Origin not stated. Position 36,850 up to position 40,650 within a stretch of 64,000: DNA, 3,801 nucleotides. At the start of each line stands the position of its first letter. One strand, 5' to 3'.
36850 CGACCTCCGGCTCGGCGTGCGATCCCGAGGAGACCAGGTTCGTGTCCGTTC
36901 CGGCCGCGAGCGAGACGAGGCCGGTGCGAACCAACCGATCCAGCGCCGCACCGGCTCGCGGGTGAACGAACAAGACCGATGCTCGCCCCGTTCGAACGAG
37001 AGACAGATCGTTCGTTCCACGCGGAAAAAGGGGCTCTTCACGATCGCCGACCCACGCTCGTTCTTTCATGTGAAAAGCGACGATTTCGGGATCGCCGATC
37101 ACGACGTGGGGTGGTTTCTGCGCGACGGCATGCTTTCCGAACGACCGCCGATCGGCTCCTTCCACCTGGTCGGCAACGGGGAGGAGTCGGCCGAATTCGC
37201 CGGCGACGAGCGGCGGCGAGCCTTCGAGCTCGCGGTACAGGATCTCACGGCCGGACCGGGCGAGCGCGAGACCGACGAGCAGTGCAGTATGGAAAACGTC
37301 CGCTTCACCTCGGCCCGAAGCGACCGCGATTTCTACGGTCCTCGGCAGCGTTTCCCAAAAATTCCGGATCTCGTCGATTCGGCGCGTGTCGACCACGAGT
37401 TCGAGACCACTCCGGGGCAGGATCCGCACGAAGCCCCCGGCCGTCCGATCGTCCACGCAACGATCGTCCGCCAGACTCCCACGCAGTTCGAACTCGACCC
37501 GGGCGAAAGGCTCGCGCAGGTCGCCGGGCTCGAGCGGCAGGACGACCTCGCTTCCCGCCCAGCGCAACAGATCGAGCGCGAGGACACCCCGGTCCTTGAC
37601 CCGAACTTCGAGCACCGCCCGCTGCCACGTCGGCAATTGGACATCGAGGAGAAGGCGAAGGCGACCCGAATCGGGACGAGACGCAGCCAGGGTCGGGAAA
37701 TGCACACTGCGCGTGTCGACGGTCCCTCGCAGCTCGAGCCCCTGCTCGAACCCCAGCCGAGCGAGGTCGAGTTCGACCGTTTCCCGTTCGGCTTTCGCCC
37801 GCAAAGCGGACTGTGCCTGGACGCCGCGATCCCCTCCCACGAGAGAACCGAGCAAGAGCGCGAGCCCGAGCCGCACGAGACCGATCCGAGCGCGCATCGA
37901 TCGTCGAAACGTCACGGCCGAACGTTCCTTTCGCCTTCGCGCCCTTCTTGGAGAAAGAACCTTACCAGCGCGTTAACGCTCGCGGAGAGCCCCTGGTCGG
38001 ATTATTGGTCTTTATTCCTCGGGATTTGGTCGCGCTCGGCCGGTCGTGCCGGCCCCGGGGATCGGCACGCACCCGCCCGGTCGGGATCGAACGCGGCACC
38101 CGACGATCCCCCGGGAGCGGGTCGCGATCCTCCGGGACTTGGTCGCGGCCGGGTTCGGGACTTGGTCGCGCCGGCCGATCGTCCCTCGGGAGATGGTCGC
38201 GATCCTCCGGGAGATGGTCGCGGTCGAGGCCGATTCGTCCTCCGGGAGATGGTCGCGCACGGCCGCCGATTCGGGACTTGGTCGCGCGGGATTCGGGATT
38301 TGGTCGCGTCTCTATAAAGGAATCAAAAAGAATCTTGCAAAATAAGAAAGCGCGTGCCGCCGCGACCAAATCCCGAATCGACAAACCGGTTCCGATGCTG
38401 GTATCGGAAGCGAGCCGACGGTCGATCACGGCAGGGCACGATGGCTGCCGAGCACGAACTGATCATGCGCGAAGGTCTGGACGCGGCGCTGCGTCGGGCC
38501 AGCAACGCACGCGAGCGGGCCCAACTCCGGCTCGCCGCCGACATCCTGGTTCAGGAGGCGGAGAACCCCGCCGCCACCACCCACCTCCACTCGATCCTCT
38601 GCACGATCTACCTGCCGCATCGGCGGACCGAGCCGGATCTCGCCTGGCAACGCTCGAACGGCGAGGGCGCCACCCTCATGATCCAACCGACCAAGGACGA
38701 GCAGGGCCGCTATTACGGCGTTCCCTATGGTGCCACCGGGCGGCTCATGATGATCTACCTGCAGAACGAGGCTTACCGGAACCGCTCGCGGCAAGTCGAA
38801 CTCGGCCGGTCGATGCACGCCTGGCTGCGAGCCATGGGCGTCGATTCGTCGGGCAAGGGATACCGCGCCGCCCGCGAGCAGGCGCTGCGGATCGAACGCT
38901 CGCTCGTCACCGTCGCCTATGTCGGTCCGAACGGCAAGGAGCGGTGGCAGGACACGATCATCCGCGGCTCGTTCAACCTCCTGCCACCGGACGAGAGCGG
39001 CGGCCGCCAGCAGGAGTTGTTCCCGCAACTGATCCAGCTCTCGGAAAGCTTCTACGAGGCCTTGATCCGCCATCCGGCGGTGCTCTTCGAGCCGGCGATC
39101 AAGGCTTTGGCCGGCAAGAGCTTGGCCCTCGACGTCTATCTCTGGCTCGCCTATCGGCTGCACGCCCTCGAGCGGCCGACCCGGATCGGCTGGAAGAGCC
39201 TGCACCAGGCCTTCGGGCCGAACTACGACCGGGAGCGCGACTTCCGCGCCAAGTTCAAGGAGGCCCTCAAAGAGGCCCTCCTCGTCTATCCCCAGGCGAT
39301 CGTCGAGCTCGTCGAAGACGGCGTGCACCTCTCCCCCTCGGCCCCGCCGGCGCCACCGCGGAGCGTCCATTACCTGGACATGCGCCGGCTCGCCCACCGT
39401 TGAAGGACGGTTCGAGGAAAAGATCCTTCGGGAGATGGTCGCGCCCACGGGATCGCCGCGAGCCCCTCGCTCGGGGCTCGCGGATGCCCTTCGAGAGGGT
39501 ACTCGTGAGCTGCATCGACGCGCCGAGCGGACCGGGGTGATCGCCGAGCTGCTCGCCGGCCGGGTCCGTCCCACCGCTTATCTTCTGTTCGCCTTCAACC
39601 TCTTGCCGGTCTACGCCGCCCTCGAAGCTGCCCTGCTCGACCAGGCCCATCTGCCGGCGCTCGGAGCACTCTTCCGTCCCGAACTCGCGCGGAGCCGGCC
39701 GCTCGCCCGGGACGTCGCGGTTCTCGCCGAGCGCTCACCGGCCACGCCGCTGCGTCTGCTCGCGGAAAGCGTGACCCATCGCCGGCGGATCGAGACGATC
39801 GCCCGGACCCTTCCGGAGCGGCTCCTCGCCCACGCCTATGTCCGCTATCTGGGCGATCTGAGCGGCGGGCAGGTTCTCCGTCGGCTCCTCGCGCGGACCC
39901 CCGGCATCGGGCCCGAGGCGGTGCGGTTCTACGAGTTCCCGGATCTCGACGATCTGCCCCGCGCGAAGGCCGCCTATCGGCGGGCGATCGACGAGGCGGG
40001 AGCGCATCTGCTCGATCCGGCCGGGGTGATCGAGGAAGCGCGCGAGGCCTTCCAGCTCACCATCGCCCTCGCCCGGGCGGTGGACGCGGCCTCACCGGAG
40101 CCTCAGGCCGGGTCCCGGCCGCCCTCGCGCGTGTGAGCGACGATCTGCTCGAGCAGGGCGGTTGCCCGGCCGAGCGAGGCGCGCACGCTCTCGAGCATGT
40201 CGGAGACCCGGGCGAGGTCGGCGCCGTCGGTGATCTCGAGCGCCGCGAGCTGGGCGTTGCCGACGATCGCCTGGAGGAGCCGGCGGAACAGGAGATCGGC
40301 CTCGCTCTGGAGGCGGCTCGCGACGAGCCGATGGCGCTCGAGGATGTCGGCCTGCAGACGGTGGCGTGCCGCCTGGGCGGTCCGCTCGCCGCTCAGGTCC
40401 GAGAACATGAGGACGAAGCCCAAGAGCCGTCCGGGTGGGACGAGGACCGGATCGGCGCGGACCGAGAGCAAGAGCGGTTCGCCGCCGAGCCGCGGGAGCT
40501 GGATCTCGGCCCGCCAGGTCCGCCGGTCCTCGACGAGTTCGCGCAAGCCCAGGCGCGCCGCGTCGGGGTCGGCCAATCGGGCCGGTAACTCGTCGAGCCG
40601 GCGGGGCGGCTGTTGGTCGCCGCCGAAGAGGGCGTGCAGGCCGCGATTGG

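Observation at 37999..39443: Iteron-type replication origin plus repA between the EPS locus and the photosynthesis gene cluster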

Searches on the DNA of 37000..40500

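Call 78: search_rna_families(source=window, start=37000, end=40500, threshold=evalue, max_evalue=0.1)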
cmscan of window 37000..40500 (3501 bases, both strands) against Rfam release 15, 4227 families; matches with E-value up to 0.1: 0.
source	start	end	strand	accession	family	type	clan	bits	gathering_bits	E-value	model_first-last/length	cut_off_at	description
